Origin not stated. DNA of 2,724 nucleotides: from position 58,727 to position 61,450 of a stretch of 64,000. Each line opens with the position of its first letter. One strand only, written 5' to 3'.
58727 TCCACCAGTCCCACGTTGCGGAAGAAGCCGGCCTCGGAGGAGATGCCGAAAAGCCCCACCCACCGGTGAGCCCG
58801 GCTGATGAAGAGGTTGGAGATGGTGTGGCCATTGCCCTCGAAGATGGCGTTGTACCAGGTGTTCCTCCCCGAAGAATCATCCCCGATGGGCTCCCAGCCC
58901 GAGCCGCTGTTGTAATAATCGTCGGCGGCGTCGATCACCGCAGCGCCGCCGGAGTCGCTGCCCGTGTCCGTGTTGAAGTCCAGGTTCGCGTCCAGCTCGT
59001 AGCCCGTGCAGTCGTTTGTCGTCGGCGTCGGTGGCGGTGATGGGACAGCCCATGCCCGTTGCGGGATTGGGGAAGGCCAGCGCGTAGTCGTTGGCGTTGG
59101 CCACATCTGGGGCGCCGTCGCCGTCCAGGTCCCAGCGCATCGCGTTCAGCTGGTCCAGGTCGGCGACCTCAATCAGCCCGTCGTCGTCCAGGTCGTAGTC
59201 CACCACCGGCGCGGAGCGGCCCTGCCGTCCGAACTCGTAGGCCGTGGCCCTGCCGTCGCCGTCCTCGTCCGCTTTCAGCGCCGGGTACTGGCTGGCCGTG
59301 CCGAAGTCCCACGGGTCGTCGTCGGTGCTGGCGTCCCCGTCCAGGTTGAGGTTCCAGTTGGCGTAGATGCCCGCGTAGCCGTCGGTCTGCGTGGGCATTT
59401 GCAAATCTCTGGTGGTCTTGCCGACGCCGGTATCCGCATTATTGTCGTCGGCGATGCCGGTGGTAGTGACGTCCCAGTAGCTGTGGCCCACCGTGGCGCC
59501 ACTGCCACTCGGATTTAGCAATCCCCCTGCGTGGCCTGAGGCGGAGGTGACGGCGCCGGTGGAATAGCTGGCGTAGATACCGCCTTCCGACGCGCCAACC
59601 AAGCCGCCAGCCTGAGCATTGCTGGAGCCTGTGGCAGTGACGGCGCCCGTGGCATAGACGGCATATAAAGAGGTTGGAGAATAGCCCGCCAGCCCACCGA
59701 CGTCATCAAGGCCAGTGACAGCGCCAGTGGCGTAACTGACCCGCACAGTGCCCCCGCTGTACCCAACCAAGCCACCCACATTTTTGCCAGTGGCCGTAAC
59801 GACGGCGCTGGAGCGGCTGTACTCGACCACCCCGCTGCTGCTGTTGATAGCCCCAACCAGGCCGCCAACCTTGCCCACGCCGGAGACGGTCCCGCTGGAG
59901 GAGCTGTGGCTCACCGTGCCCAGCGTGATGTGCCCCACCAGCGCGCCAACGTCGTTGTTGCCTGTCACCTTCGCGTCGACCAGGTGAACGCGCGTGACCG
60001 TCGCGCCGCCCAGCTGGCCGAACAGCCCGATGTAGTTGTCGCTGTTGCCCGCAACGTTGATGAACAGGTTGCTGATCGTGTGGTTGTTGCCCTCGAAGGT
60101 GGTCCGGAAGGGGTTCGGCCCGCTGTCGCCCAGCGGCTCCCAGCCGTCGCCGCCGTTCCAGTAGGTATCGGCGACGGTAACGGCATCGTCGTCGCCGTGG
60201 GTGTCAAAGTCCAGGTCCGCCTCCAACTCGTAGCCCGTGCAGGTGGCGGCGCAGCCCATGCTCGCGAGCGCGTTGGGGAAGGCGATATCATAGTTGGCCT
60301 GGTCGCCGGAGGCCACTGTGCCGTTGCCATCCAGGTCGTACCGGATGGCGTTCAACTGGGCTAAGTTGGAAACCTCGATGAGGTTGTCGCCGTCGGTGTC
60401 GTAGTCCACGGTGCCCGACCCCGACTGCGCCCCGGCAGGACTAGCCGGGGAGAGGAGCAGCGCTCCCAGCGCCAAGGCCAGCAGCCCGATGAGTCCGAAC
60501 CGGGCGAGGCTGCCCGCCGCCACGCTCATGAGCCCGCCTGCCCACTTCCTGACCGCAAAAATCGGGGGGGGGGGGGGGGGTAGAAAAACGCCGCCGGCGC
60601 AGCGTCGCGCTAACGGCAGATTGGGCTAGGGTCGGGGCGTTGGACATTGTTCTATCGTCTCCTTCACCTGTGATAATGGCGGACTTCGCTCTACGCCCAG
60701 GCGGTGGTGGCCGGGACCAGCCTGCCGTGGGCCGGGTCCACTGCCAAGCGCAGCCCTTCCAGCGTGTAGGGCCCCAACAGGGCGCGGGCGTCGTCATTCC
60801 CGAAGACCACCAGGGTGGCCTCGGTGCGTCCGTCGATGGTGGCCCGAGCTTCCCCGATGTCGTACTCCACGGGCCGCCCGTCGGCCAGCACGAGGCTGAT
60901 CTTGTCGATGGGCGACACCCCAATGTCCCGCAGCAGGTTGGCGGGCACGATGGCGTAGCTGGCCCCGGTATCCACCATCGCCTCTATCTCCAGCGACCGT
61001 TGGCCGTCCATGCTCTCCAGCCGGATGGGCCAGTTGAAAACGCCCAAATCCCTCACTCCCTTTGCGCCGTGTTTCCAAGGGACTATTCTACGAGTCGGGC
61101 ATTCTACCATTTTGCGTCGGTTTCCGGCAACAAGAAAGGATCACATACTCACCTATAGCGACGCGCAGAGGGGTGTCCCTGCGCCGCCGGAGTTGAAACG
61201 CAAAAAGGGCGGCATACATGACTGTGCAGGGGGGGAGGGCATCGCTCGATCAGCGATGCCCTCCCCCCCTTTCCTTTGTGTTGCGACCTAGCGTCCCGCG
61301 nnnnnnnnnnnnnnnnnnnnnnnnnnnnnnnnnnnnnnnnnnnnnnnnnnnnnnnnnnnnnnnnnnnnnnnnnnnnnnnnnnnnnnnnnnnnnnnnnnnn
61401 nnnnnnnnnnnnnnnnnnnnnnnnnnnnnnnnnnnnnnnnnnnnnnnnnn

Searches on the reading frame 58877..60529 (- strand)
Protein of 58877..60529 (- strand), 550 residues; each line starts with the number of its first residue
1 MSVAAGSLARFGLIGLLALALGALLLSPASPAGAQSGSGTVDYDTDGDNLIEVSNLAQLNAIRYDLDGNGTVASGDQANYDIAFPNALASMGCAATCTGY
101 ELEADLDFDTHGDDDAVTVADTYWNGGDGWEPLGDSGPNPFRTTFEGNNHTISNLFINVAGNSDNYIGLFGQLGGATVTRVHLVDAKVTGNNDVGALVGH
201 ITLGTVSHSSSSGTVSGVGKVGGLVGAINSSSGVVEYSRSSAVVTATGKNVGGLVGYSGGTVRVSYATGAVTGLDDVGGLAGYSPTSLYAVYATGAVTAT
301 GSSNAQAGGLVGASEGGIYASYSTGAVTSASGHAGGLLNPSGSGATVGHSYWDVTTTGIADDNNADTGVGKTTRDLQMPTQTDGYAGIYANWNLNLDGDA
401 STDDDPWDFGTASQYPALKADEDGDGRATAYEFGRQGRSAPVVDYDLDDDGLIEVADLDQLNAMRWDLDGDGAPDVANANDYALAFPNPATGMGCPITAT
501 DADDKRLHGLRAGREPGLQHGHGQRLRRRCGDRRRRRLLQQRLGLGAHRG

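Call 10: search_protein_families(library=pfam, proteins=[window:58877-60529:-], max_evalue=0.01)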
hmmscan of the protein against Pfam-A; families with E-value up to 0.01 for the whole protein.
window:58877-60529:- (550 aa): 1 family
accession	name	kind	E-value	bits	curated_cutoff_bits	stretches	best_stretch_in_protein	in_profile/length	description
PF07581.17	Glug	-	2e-07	31.4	20.5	0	190-216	1-28/28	The GLUG motif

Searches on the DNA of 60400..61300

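Call 67: search_rna_families(source=window, start=60400, end=61300, threshold=evalue, max_evalue=1)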
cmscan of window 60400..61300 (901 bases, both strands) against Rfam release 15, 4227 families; matches with E-value up to 1: 9.
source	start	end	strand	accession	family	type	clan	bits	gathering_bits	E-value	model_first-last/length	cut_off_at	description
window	61225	61271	-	RF04226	mir-9186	Gene; miRNA;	-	24.9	73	0.028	1-80/80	no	mir-9186 microRNA precursor family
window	61223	61275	+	RF03792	MIR6462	Gene; miRNA;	-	23.4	96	0.16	1-119/119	no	MIR6462 microRNA precursor family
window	61227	61271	-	RF03629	mir-641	Gene; miRNA;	-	23.3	100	0.086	8-91/98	no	mir-641 microRNA precursor family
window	61230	61269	+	RF03307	mir-1825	Gene; miRNA;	-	23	70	0.046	1-52/52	no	mir-1825 microRNA precursor family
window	61219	61280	+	RF01918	mir-1249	Gene; miRNA;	-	20.9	83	0.15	1-75/75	no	mir-1249 microRNA precursor family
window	61224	61275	+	RF04288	mir-9201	Gene; miRNA;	CL00147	20.7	95.5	0.17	1-81/81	no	mir-9201 microRNA precursor family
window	61223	61275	-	RF03792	MIR6462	Gene; miRNA;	-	20.2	96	0.93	1-119/119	no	MIR6462 microRNA precursor family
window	60714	60747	+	RF02440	SpF59_sRNA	Gene; sRNA;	-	20.1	37.2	0.5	1-54/54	no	Streptococcus sRNA SpF59 (ldcC RNA)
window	60700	60744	+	RF03740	mir-921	Gene; miRNA;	-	18.4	80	0.88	1-56/56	no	mir-921 microRNA precursor family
